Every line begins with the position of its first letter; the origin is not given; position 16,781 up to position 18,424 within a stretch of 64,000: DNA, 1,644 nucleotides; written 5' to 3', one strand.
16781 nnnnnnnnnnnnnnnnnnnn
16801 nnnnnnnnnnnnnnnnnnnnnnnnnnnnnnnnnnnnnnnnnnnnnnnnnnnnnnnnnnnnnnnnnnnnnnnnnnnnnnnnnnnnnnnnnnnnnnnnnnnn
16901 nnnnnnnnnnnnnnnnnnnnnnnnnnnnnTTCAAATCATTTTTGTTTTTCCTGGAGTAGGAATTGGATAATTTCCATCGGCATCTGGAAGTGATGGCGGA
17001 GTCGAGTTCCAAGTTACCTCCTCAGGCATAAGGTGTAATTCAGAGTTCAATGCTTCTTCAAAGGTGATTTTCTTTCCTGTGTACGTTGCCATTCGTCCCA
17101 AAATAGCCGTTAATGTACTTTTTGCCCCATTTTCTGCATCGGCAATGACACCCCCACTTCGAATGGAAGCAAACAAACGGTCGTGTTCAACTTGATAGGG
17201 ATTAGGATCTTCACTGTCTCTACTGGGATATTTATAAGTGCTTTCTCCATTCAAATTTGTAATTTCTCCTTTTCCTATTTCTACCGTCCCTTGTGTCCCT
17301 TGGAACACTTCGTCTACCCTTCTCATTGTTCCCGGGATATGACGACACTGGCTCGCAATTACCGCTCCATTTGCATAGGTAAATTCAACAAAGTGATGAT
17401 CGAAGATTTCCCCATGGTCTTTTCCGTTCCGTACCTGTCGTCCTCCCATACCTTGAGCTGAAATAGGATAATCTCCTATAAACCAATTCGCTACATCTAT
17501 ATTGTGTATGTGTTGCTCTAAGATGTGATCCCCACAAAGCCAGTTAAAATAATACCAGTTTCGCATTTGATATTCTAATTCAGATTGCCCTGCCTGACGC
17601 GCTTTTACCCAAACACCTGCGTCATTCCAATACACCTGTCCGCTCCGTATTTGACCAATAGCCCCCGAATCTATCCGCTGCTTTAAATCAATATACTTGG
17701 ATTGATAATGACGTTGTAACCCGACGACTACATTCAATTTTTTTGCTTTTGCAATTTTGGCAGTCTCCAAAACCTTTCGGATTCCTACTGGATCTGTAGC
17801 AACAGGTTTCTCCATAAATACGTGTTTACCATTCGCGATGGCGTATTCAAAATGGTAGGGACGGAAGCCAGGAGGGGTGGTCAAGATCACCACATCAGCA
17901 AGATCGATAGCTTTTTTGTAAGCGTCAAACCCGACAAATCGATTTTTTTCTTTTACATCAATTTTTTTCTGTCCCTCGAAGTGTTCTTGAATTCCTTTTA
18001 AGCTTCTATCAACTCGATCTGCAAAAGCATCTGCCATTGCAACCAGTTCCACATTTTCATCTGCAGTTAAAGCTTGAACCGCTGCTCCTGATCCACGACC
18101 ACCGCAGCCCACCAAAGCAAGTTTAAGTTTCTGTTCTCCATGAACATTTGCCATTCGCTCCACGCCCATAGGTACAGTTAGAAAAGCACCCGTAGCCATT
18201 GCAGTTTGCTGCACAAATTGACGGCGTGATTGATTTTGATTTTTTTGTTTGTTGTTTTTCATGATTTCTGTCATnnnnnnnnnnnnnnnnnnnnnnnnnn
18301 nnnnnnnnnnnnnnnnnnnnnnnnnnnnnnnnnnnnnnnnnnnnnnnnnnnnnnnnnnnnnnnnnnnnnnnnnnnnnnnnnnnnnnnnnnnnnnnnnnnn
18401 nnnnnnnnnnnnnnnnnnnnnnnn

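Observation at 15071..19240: Tightly coupled operon of exported FGE-fold protein, Tat-exported Gfo/Idh/MocA oxidoreductase, Tat-exported xylose-isomerase-like TIM barrel and an FMN oxidoreductase: candidate periplasmic oxidative glycoside-processing module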

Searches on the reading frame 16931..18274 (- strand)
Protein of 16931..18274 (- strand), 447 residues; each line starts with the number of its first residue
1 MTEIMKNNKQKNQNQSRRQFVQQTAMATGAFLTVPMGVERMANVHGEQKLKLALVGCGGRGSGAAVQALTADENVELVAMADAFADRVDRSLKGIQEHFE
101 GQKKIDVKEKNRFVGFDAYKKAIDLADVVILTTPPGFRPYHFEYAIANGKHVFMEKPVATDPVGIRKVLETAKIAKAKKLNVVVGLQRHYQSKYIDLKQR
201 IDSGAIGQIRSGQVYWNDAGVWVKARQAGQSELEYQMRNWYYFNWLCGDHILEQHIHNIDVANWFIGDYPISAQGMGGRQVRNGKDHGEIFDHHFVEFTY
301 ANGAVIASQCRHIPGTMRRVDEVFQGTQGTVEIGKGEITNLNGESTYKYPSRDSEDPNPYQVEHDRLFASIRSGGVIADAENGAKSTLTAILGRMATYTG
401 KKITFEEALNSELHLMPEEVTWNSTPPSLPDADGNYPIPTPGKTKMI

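Call 5: search_protein_families(library=pfam, proteins=[window:16931-18274:-])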
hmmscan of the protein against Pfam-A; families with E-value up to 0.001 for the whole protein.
window:16931-18274:- (447 aa): 4 families
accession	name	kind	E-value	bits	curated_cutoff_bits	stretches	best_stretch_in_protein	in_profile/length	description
PF22725.1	GFO_IDH_MocA_C3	-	4.8e-11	43.2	27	1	196-331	3-123/124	GFO/IDH/MocA C-terminal domain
PF01408.29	GFO_IDH_MocA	-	7.2e-10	40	24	1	51-176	2-113/120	Oxidoreductase family, NAD-binding Rossmann fold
PF02894.22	GFO_IDH_MocA_C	-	1.2e-07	32.1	22.9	1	198-358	1-151/218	Oxidoreductase family, C-terminal alpha/beta domain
PF01113.26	DapB_N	-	0.00017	22.1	25.6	1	51-152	2-94/124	Dihydrodipicolinate reductase, N-terminus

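Call 6: search_protein_families(library=ncbifam, proteins=[window:16931-18274:-])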
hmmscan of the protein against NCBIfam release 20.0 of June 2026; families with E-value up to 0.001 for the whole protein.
window:16931-18274:- (447 aa): 10 families
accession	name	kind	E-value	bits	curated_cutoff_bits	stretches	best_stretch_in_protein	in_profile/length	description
TIGR04380.1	myo_inos_iolG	equivalog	1.9e-19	69.7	355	1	50-341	2-260/330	inositol 2-dehydrogenase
NF052679.1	InsChiInosDhIolG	equivalog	4.9e-13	48.8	540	1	127-208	68-147/343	bifunctional inositol 2-dehydrogenase/D-chiro-inositol 1-dehydrogenase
NF058561.1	BT_2158_fam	equivalog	2.1e-12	46.4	750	1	16-228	1-195/487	glycoside 3-dehydrogenase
NF040723.1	UDP-GlcNAcDh_Arch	equivalog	6.5e-08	32.4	450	1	50-211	1-143/302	UDP-N-acetylglucosamine 3-dehydrogenase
NF007574.0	PRK10206.1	equivalog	2.8e-06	26.6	352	1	139-209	76-146/345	oxidoreductase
NF008607.0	PRK11579.1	subfamily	7e-05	22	330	1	127-218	66-154/346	oxidoreductase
NF052479.1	LevoglcsnDh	equivalog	0.00011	21.1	650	1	127-211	75-156/386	levoglucosan dehydrogenase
NF001313.0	PRK00258.2-1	equivalog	0.00012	21.7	431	1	50-187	127-259/290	shikimate dehydrogenase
NF058563.1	BT_2159_fam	equivalog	0.00027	20.1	650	1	126-209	63-143/350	disaccharide 3-dehydrogenase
NF041392.1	XylDh_Gfo6_Halo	equivalog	0.00053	18.9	350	1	46-209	13-163/350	D-xylose 1-dehydrogenase Gfo6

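Call 7: search_solved_structures(query=window:16931-18274:-, max_evalue=0.001, show_alignments=1)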
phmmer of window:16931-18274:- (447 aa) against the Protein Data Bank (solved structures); distinct sequences matched with E-value up to 0.001: 29.
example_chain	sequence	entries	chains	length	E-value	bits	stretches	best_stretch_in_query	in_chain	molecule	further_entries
4n54_A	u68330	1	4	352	4.2e-12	48.8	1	44-268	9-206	Inositol dehydrogenase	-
4mkx_A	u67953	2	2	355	3.4e-11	45.8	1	102-268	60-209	Inositol dehydrogenase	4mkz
3cea_A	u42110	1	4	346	2.1e-10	43.2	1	116-336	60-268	Myo-inositol 2-dehydrogenase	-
4hkt_A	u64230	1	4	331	9.7e-10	41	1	52-384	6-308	Inositol 2-dehydrogenase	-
3mz0_A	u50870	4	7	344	2.7e-08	36.2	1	126-208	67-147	Inositol 2-dehydrogenase/D-chiro-inositol 3-dehydrogenase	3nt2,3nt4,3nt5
4l8v_A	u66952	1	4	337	3e-08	36.1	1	126-208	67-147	Inositol 2-dehydrogenase/D-chiro-inositol 3-dehydrogenase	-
3ec7_A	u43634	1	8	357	3.1e-08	36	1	49-209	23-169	Putative Dehydrogenase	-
4l9r_A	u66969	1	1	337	3.4e-08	35.9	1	126-208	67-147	Inositol 2-dehydrogenase/D-chiro-inositol 3-dehydrogenase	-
7xr9_A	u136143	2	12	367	1.9e-07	33.5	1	46-214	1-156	DgpA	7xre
3nto_A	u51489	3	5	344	2.6e-07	33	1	126-208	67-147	Inositol 2-dehydrogenase/D-chiro-inositol 3-dehydrogenase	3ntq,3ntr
3q2i_A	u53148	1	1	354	8.8e-07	31.3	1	125-283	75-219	dehydrogenase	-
6o15_A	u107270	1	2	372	1.1e-06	31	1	124-338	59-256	Uncharacterized oxidoreductase YjhC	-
3gdo_A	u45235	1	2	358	1.5e-06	30.5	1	127-258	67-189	Uncharacterized oxidoreductase yvaA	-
3gfg_A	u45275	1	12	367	1.6e-06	30.4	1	127-257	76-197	Uncharacterized oxidoreductase yvaA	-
5a02_A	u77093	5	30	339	2.6e-06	29.7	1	104-304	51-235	ALDOSE-ALDOSE OXIDOREDUCTASE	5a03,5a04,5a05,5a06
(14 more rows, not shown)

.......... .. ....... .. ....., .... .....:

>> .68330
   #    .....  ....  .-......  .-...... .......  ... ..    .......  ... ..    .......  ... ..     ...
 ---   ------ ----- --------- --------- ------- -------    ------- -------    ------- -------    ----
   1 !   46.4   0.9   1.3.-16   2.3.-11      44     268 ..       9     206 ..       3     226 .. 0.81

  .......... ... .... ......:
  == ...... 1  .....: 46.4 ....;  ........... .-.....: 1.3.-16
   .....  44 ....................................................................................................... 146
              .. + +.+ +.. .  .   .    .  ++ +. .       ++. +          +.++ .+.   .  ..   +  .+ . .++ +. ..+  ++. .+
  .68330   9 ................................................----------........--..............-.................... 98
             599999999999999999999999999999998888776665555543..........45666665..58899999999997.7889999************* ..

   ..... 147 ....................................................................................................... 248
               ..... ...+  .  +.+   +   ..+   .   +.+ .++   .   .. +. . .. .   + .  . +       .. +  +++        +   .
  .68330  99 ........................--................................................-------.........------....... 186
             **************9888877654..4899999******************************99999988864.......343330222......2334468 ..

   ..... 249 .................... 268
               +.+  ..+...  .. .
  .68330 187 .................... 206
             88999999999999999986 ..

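Call 13: find_homologous_proteins(query=window:16931-18274:-, max_evalue=1e-10)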
Query window:16931-18274:- (447 aa): 8000 proteins with E <= 1e-10 among 8000 candidates; the best 120 are listed.
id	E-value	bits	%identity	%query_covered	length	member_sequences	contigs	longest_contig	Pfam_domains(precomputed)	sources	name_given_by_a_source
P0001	0.0e+0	1031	100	100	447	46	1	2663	PF01408.29,PF22725.2,PF02894.23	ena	-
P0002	3.1e-279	944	91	99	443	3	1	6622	PF01408.29,PF22725.2,PF02894.23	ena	-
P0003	3.1e-272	921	90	97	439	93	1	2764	PF01408.29,PF22725.2,PF02894.23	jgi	-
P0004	3.3e-267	904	87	99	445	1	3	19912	PF01408.29,PF22725.2,PF02894.23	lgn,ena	-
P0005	5.3e-267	904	87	99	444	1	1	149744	PF01408.29,PF22725.2,PF02894.23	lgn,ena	-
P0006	5.4e-267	904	87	99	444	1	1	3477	PF01408.29,PF22725.2,PF02894.23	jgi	-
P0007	3.1e-266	901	87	99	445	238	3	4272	PF01408.29,PF22725.2,PF02894.23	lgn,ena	-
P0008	4.1e-266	901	87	99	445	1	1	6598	PF01408.29,PF22725.2,PF02894.23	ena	-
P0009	5.8e-266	900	87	99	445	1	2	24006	PF01408.29,PF22725.2,PF02894.23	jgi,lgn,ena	jgi:myo-inositol 2-dehydrogenase / D-chiro-inositol 1-dehydrogenase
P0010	6.8e-266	900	87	99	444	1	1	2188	PF01408.29,PF22725.2,PF02894.23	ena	-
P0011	8.0e-266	900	87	99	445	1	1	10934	PF01408.29,PF22725.2,PF02894.23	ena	-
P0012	9.3e-266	900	87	99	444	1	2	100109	PF01408.29,PF22725.2,PF02894.23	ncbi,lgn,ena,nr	ncbi:MAG: Gfo/Idh/MocA family oxidoreductase [Flavobacteriaceae bacterium]|nr:Gfo/Idh/MocA family ox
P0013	9.3e-266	900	87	99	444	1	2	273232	PF01408.29,PF22725.2,PF02894.23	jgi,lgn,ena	-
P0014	9.7e-266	900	87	99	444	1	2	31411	PF01408.29,PF22725.2,PF02894.23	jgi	jgi:myo-inositol 2-dehydrogenase/D-chiro-inositol 1-dehydrogenase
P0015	1.1e-265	899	87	99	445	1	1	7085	PF01408.29,PF22725.2,PF02894.23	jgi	-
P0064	1.8e-256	869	83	99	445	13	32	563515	PF01408.29,PF22725.2,PF02894.23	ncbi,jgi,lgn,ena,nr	ncbi:MAG: Gfo/Idh/MocA family oxidoreductase [Flavobacteriaceae bacterium]|jgi:myo-inositol 2-dehydr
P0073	1.5e-252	856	84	98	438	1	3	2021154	PF01408.29,PF22725.2,PF02894.23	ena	-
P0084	5.3e-250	848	81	99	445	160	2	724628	PF01408.29,PF22725.2,PF02894.23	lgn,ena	-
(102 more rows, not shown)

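Call 17: find_encoding_contigs(protein=P0073, flank=10000, max_places=3)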
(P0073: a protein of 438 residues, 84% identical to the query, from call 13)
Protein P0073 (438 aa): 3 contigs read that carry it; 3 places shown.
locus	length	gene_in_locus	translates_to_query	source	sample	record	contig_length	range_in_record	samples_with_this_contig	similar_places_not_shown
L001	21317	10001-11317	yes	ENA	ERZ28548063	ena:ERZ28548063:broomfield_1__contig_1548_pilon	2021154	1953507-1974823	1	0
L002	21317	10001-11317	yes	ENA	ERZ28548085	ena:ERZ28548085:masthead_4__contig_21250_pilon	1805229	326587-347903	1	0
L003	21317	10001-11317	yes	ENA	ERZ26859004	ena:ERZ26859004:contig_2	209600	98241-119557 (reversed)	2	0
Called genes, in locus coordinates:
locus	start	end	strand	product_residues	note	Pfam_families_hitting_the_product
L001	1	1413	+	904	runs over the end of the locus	PF01839:FG-GAP (faint), PF13517:FG-GAP_3, PF07593:UnbV_ASPIC, PF13517:FG-GAP_3 (weak)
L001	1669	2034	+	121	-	PF13517:FG-GAP_3 (weak)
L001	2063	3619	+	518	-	PF01839:FG-GAP (faint), PF13517:FG-GAP_3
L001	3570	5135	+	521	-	PF07593:UnbV_ASPIC, PF01839:FG-GAP (faint), PF13517:FG-GAP_3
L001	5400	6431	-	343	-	PF01087:GalP_UDP_transf, PF02744:GalP_UDP_tr_C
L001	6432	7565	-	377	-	PF10509:GalKase_gal_bdg, PF00288:GHMP_kinases_N, PF08544:GHMP_kinases_C (weak)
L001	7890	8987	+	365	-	PF01263:Aldose_epim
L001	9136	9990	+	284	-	PF03781:FGE-sulfatase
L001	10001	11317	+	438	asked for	PF01408:GFO_IDH_MocA, PF02894:GFO_IDH_MocA_C (weak), PF22725:GFO_IDH_MocA_C3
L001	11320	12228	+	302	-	PF01261:AP_endonuc_2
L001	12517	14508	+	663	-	PF07944:Beta-AFase-like_GH127_cat, PF20736:Glyco_hydro127M, PF20737:Glyco_hydro127C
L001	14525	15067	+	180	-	PF07944:Beta-AFase-like_GH127_cat (weak)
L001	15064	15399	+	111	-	PF07944:Beta-AFase-like_GH127_cat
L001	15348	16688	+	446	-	PF07944:Beta-AFase-like_GH127_cat, PF20736:Glyco_hydro127M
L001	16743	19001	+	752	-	PF02837:Glyco_hydro_2_N, PF00703:Glyco_hydro_2, PF02836:Glyco_hydro_2_C (faint)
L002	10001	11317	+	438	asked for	PF01408:GFO_IDH_MocA, PF02894:GFO_IDH_MocA_C (weak), PF22725:GFO_IDH_MocA_C3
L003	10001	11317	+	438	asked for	PF01408:GFO_IDH_MocA, PF02894:GFO_IDH_MocA_C (weak), PF22725:GFO_IDH_MocA_C3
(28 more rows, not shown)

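Call 18: find_encoding_contigs(protein=P0064, flank=10000, max_places=3)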
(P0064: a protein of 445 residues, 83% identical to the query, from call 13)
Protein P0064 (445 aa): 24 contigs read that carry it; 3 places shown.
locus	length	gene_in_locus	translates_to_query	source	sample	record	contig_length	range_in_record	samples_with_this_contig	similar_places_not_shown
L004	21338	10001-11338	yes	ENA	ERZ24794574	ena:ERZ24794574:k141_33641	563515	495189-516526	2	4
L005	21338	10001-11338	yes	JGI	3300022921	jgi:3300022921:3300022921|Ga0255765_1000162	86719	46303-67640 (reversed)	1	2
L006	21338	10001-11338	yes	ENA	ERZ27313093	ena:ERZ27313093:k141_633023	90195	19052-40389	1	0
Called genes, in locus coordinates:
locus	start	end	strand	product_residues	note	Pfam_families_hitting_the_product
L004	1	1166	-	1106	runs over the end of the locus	PF01839:FG-GAP (faint), PF13517:FG-GAP_3, PF07593:UnbV_ASPIC, PF13517:FG-GAP_3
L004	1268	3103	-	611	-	PF14322:SusD-like_3, PF07980:SusD_RagB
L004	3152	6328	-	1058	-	PF13620:CarboxypepD_reg, PF13715:CarbopepD_reg_2, PF07715:Plug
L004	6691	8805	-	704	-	PF03190:Thioredox_DsbH, PF13899:Thioredoxin_7 (weak)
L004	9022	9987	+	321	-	PF03781:FGE-sulfatase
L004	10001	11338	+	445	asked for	PF01408:GFO_IDH_MocA, PF22725:GFO_IDH_MocA_C3, PF02894:GFO_IDH_MocA_C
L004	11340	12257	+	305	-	PF01261:AP_endonuc_2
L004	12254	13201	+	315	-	PF00478:IMPDH (faint), PF03060:NMO, PF01070:FMN_dh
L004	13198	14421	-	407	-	PF00278:Orn_DAP_Arg_deC, PF02784:Orn_Arg_deC_N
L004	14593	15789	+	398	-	PF08442:ATP-grasp_2, PF24948:Citrate_synth_N, PF00549:Ligase_CoA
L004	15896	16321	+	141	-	PF00011:HSP20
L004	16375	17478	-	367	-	PF07786:HGSNAT_cat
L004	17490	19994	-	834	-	PF02838:Glyco_hydro_20b, PF00728:Glyco_hydro_20, PF03174:CHB_HEX_C, PF13287:Fn3_assoc (faint), PF13290:CHB_HEX_C_1 (weak)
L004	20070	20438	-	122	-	-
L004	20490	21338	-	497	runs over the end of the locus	PF13715:CarbopepD_reg_2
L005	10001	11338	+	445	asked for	PF01408:GFO_IDH_MocA, PF22725:GFO_IDH_MocA_C3, PF02894:GFO_IDH_MocA_C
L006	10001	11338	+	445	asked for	PF01408:GFO_IDH_MocA, PF22725:GFO_IDH_MocA_C3, PF02894:GFO_IDH_MocA_C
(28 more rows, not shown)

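Call 19: find_encoding_contigs(protein=P0084, flank=10000, max_places=2)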
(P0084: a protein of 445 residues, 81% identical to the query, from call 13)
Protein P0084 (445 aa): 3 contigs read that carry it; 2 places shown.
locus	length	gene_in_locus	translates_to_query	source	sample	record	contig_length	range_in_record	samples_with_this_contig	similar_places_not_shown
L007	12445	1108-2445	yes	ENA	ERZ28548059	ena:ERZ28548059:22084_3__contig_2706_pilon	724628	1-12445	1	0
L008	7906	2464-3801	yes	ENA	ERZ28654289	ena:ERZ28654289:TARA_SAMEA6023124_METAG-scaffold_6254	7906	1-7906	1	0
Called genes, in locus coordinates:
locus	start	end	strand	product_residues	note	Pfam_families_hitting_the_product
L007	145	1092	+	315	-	PF03781:FGE-sulfatase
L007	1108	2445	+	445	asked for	PF01408:GFO_IDH_MocA, PF22725:GFO_IDH_MocA_C3, PF02894:GFO_IDH_MocA_C (weak)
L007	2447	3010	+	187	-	PF01261:AP_endonuc_2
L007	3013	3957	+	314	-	PF00478:IMPDH (faint), PF03060:NMO, PF01070:FMN_dh (weak)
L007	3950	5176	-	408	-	PF00278:Orn_DAP_Arg_deC, PF02784:Orn_Arg_deC_N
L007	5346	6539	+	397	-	PF08442:ATP-grasp_2, PF13549:ATP-grasp_5 (weak), PF24948:Citrate_synth_N, PF00549:Ligase_CoA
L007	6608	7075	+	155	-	PF00011:HSP20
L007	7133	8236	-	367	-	PF07786:HGSNAT_cat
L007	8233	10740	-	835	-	PF02838:Glyco_hydro_20b, PF00728:Glyco_hydro_20, PF03174:CHB_HEX_C, PF13287:Fn3_assoc, PF13290:CHB_HEX_C_1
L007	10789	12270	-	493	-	PF13715:CarbopepD_reg_2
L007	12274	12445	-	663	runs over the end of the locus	PF00270:DEAD (weak), PF04851:ResIII, PF17757:UvrB_inter, PF27431:UvrB_3rd, PF00271:Helicase_C, PF12344:UvrB, PF02151:UVR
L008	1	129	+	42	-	?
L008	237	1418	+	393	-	PF02540:NAD_synthase, PF03054:tRNA_Me_trans, PF20259:tRNA_Me_trans_M, PF20258:tRNA_Me_trans_C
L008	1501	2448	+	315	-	PF03781:FGE-sulfatase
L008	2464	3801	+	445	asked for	PF01408:GFO_IDH_MocA, PF22725:GFO_IDH_MocA_C3, PF02894:GFO_IDH_MocA_C (weak)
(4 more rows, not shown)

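Call 20: search_protein_representatives(protein=window:16931-18274:-)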
Query: 447 residues. Proteins with E-value up to 0.001 (for the whole library): 8808; up to 1e-10: 3505; up to 1e-30: 950. The best 150 are listed.
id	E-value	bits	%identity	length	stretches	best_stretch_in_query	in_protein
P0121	1.5e-166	571.0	58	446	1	11-445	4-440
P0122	6.0e-153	526.2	53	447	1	6-445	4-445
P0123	7.3e-143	492.9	54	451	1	16-445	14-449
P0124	5.8e-140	483.4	54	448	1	11-446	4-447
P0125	7.6e-138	476.4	50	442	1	8-446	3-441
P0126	1.2e-132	459.2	53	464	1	12-445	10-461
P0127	1.9e-131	455.3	49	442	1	7-446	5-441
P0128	4.6e-129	447.5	54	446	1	16-446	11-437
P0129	3.5e-124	431.3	48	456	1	15-446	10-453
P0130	1.3e-123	429.5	46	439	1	11-446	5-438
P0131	8.5e-118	410.3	48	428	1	40-445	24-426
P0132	3.0e-115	401.9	46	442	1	5-446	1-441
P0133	5.0e-114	397.9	47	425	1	42-442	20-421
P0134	2.3e-112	392.4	45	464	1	12-444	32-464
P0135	1.2e-111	390.1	44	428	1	16-444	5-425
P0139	3.1e-108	378.8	46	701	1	43-444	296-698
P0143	2.3e-106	372.7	43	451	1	12-446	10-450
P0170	2.3e-93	329.8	42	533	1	8-415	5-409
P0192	1.0e-87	311.2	41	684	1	16-423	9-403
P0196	3.5e-86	306.2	42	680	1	46-430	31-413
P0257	2.3e-75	270.5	41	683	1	16-421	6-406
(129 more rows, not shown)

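Call 24: find_related_loci(query=A2, collection=genome_contigs, flank=6000)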
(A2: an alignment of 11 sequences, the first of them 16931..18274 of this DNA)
Query A2 (447 aa) in genome_contigs; peptide patterns used: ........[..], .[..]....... (x = any residue, [..] = any of these).
600 stretches matched a pattern (row limit reached: there are more); 598 encode a relative of the query (tblastn E <= 1e-3); the best 80 are kept; 80 distinct loci.
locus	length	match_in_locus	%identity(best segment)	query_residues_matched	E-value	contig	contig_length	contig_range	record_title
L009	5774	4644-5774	92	4-380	0e+0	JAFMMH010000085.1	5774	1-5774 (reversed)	MAG: Flavobacteriaceae bacterium isolate DEBay_Sum22NL08_79 NODE_7846_length_5774_cov_6.832663, whole genome shotgun seq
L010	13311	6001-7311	67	16-447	0e+0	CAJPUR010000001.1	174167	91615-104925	MAG: uncultured Flavobacteriaceae bacterium isolate UltraPac_3515_E_bin_84 genome assembly, contig: contig-121_19, whole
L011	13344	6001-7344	69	4-446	0e+0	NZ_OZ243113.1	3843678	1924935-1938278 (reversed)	MAG: Flagellimonas sp. isolate 43e2af74-dc43-4f6c-8eec-41ebd8293f0e chromosome 1, complete sequence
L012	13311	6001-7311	67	12-447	0e+0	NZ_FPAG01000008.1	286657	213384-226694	Zhouia amylolytica strain CGMCC 1.6114, whole genome shotgun sequence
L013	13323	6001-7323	67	6-447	0e+0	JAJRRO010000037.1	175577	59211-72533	MAG: Bacteroidetes bacterium isolate Dive100_bin3.23 k141_318291, whole genome shotgun sequence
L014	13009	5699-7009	66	4-446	0e+0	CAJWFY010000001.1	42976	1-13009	MAG TPA_asm: uncultured Flavobacteriaceae bacterium isolate ERR598945_bin.16_MetaBAT_v2.12.1_MAG genome assembly, contig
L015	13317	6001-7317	66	9-447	0e+0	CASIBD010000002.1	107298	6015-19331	MAG: uncultured Flavobacteriaceae bacterium isolate FRAM_WSC20_S10_BML_bin_54_1 genome assembly, contig: FRAM_WSC20_S10_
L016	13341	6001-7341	66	3-447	0e+0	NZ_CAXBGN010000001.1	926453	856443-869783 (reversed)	MAG: uncultured Kriegella sp. isolate ERR2762110_binner23_Refined_20 ERZ3422254.4, whole genome shotgun sequence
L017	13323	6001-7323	66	8-447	0e+0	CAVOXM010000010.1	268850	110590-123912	MAG: uncultured Flavobacteriaceae bacterium isolate MFD09779.bin.2.8 genome assembly, contig: contig_8224, whole genome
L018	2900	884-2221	67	5-444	0e+0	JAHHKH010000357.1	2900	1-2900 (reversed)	MAG: Maribacter sp. isolate IDS-26 SC9687-89-91_k127_849369, whole genome shotgun sequence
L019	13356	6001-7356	65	2-447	0e+0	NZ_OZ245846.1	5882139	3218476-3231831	MAG: Ulvibacterium sp. isolate 40d8580c-2cfc-4524-b3ab-290e7e8e622b chromosome 1, complete sequence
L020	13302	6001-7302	69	15-447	0e+0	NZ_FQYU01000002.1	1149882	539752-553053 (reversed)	Pseudozobellia thermophila strain DSM 19858, whole genome shotgun sequence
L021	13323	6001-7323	64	5-444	0e+0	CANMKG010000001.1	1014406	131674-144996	uncultured Maribacter sp. isolate 515-3Z.fasta genome assembly, contig: NODE_1, whole genome shotgun sequence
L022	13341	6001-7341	63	4-447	0e+0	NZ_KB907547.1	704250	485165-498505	Eudoraea adriatica DSM 19308 G504DRAFT_scaffold00002.2, whole genome shotgun sequence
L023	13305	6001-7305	64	14-447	0e+0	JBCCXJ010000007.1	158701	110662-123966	MAG: Bacteroidota bacterium isolate P01_F01_bin.122 k141_3297677_length_158701_cov_52.7242, whole genome shotgun sequenc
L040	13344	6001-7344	59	4-447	4e-177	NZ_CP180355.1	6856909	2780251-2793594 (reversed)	MAG: Imperialibacter sp. isolate tig00000051 chromosome, complete genome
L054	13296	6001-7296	60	16-444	1e-172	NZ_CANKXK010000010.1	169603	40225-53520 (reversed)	Uncultured Algibacter sp. isolate 2-1163.fasta NODE_10, whole genome shotgun sequence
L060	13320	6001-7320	58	8-445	2e-171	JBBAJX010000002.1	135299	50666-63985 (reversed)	MAG: Sediminibacterium sp. isolate EUL_022 ctg2-EUL_022, whole genome shotgun sequence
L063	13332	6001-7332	57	1-447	1e-170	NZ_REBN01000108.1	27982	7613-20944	MAG: Mongoliibacter sp. isolate LCM1.Bin19 NODE_1416_length_27982_cov_8.91317, whole genome shotgun sequence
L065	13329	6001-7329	58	7-447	2e-170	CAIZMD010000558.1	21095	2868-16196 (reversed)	MAG: uncultured Bacteroidetes bacterium isolate Loc090721-4m_bin-0913 genome assembly, contig: bin-0913:558/794, whole g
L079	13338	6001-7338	56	2-446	6e-167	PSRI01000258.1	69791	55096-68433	MAG: Bacteroidetes bacterium isolate Amazon FNV 2010 21 8 contig_75_32991963_length_69791_multi_4_in_1_out_2, whole geno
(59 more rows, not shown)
